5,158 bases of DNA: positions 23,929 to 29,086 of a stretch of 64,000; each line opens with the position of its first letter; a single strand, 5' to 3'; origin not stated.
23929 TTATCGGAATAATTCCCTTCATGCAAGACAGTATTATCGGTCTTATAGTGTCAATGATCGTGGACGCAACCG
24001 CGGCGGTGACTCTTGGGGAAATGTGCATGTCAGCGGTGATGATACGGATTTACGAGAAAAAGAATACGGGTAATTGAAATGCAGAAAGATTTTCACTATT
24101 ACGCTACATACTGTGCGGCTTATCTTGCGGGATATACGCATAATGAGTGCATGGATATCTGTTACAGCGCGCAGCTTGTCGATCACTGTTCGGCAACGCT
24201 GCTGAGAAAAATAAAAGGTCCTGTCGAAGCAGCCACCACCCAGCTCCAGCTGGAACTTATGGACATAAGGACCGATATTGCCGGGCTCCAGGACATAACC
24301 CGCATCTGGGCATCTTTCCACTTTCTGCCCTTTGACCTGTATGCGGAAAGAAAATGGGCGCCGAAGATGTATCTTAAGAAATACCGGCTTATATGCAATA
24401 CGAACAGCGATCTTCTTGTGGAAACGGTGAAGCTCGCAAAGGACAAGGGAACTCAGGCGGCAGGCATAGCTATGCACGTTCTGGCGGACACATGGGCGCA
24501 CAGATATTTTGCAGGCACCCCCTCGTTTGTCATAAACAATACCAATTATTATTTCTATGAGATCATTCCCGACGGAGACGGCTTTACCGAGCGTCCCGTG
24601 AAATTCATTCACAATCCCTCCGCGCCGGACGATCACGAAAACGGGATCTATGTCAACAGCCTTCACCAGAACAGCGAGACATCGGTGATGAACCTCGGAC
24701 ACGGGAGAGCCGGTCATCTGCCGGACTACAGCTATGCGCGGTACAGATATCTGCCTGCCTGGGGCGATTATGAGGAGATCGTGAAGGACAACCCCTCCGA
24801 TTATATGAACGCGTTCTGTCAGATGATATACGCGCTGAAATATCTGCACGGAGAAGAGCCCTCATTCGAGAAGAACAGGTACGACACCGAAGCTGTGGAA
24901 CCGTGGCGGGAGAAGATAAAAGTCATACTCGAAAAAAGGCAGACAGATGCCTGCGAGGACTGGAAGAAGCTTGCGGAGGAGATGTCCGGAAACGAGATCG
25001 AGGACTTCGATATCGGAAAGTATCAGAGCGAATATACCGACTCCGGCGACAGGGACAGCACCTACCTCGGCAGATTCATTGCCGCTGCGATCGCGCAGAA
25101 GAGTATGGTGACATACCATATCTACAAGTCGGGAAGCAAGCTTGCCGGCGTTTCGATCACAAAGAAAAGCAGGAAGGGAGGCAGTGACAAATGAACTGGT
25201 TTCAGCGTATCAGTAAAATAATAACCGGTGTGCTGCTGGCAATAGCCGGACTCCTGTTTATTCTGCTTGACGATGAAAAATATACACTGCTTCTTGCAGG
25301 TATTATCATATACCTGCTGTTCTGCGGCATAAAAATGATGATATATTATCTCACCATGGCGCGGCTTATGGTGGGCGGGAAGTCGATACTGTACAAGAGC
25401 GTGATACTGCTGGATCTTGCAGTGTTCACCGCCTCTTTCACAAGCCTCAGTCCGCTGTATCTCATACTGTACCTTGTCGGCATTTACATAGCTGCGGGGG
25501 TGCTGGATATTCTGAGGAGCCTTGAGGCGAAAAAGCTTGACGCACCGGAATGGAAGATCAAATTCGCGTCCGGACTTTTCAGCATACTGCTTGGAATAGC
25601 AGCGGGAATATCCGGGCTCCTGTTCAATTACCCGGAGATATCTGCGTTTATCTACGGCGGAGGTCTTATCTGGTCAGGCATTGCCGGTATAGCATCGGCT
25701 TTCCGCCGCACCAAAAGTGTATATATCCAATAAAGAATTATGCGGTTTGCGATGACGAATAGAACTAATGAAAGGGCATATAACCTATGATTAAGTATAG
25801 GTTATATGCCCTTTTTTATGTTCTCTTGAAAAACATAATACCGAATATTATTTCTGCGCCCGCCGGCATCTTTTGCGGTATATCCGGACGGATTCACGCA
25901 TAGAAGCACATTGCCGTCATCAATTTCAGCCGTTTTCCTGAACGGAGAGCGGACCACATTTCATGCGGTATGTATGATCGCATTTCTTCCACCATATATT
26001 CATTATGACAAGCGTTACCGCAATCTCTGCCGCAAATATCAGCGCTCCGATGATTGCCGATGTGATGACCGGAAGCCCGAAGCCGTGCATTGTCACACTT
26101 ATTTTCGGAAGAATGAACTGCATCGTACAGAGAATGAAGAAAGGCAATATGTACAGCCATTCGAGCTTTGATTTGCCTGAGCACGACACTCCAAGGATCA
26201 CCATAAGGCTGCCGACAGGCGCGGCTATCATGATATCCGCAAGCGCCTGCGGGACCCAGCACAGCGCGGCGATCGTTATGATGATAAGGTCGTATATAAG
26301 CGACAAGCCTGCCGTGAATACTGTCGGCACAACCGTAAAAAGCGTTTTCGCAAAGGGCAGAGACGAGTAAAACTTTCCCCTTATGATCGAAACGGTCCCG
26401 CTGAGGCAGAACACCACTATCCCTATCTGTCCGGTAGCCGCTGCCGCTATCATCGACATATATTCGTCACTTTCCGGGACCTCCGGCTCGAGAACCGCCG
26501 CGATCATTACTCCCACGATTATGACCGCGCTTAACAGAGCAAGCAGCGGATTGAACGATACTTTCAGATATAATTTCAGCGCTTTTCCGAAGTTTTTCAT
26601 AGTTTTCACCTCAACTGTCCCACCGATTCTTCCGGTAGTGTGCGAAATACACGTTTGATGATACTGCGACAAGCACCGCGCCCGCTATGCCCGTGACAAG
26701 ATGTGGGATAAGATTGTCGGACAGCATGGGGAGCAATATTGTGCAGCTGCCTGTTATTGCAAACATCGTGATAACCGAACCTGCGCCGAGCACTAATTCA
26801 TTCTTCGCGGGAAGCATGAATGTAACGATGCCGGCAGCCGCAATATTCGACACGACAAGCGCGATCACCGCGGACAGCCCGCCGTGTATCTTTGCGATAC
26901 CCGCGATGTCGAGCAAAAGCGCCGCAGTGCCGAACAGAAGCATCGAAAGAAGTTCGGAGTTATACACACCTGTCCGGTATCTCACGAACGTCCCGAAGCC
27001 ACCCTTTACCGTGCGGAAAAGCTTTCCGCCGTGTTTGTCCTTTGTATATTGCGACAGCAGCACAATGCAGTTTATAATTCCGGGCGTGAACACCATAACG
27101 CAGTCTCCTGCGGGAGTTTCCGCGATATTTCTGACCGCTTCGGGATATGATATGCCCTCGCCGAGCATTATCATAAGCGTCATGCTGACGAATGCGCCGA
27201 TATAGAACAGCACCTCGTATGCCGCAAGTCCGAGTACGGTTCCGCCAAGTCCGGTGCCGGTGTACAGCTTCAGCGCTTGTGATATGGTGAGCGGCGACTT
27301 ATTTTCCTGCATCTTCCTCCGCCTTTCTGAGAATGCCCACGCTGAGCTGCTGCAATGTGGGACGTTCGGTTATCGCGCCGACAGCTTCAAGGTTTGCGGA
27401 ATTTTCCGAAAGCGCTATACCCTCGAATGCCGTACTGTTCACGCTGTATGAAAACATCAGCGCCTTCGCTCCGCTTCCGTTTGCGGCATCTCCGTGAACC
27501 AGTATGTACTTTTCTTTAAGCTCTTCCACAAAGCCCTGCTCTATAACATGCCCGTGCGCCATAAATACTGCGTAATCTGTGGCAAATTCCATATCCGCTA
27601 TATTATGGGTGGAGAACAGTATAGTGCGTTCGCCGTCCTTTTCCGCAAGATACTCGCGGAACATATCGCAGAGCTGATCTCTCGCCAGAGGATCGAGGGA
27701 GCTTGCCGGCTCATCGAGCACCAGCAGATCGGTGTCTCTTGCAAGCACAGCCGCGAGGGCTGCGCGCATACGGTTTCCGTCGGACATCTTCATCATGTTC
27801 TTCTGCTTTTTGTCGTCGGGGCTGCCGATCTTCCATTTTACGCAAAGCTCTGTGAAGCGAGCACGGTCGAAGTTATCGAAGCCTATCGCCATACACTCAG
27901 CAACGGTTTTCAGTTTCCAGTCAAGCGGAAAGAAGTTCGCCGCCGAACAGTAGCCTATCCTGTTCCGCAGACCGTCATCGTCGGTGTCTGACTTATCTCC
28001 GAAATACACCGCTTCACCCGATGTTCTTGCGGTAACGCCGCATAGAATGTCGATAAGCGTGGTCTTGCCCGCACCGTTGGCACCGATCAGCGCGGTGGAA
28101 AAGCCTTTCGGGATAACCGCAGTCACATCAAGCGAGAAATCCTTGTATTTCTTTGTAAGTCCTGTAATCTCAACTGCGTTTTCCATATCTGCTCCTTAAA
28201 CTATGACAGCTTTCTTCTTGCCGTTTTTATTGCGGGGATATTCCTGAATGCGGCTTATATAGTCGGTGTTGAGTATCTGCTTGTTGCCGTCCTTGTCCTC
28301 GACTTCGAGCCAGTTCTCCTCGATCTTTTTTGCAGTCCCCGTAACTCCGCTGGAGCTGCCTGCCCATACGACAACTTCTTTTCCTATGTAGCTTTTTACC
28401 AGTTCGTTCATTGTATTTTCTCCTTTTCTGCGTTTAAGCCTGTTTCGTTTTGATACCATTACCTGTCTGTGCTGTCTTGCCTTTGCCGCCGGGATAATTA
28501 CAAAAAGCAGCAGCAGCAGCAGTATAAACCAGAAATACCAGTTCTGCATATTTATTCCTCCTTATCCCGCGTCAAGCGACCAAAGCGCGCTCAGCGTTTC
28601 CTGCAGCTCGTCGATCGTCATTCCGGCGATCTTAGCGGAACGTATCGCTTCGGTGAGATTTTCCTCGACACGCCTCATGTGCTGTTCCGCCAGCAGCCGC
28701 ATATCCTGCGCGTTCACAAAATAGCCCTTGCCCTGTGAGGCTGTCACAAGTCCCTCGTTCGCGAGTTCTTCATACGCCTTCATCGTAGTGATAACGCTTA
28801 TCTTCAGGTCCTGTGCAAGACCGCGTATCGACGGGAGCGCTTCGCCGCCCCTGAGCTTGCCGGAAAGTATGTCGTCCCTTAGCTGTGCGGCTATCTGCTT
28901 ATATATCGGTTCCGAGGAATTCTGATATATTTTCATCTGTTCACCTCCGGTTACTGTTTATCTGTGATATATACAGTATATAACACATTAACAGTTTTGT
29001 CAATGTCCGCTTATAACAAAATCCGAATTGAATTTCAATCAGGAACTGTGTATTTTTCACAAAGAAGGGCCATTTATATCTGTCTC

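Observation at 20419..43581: Five copies of one 16-bp operator define a dispersed regulon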

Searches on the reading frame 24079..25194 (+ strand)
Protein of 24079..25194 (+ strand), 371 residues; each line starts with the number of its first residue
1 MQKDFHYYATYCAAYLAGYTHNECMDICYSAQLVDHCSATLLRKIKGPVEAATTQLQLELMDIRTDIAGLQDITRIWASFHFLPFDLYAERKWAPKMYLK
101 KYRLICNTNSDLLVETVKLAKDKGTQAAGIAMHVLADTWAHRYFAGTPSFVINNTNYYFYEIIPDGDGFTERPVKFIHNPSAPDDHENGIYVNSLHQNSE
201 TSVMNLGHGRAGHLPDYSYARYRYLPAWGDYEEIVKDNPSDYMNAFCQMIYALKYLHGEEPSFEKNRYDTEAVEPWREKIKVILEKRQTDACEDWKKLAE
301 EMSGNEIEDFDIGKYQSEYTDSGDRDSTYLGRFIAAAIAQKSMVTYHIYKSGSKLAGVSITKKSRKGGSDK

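Call 12: search_protein_families(library=pfam, proteins=[window:24079-25194:+])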
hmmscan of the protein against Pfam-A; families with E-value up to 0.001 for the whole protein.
window:24079-25194:+ (371 aa): 1 family
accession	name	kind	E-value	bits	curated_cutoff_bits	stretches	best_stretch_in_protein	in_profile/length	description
PF20551.3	DUF6765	-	2.8e-73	247.8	26.6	1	1-347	1-324/325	Family of unknown function (DUF6765)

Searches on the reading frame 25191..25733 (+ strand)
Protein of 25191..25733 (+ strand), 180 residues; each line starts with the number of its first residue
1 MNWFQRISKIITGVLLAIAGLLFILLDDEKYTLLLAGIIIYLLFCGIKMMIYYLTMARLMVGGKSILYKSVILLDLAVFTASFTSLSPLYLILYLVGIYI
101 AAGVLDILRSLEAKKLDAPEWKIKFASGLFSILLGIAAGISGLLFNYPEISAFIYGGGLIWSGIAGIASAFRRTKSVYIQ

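Call 12: search_protein_families(library=pfam, proteins=[window:25191-25733:+])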
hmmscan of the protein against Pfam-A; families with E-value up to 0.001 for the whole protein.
window:25191-25733:+ (180 aa): 1 family
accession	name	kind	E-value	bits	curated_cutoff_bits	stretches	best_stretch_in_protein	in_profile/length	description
PF03729.18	DUF308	-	5.8e-06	26.9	25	0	71-137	4-70/73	Short repeat of unknown function (DUF308)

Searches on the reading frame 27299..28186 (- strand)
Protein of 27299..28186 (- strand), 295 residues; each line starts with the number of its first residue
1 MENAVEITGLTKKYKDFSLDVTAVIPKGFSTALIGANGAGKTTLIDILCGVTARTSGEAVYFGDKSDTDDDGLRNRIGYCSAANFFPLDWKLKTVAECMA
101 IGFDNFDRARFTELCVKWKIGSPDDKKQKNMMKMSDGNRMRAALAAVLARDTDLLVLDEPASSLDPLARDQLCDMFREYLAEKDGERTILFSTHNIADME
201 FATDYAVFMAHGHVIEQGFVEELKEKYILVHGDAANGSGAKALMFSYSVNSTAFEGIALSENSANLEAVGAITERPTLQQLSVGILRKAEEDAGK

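Call 12: search_protein_families(library=pfam, proteins=[window:27299-28186:-])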
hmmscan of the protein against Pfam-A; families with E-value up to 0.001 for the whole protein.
window:27299-28186:- (295 aa): 6 families
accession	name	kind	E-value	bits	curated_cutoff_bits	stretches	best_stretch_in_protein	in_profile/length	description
PF00005.33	ABC_tran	-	4e-20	73.2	25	1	21-161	4-136/137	ABC transporter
PF13304.12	AAA_21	-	3.8e-15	57.2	27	2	133-195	237-299/304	AAA domain, putative AbiEii toxin, Type IV TA system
PF02463.25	SMC_N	-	2.3e-05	24.4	40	0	13-49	9-45/220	RecF/RecN/SMC N terminal domain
PF13175.12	AAA_15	-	5.6e-05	23.4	32.1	0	12-48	12-43/374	AAA ATPase domain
PF13555.12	AAA_29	-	0.00011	22.3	27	1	23-47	18-41/61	P-loop containing region of AAA domain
PF13476.12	AAA_23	-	0.00028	22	27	1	30-56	21-47/201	AAA domain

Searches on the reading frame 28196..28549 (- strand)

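Call 10: search_protein_families(library=pfam, proteins=[window:28196-28549:-])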
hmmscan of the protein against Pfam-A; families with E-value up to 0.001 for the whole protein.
window:28196-28549:- (117 aa): 1 family
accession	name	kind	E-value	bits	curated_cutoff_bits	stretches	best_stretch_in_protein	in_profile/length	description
PF21838.2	DUF6897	-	5.2e-07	29.7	23.9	1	50-103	5-57/58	Domain of unknown function (DUF6897)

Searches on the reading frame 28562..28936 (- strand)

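Call 10: search_protein_families(library=pfam, proteins=[window:28562-28936:-])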
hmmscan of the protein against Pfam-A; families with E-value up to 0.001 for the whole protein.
window:28562-28936:- (124 aa): 1 family
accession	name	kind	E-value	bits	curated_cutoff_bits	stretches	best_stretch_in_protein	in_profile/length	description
PF00392.27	GntR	-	3.9e-18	65.3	27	1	12-74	2-64/64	Bacterial regulatory proteins, gntR family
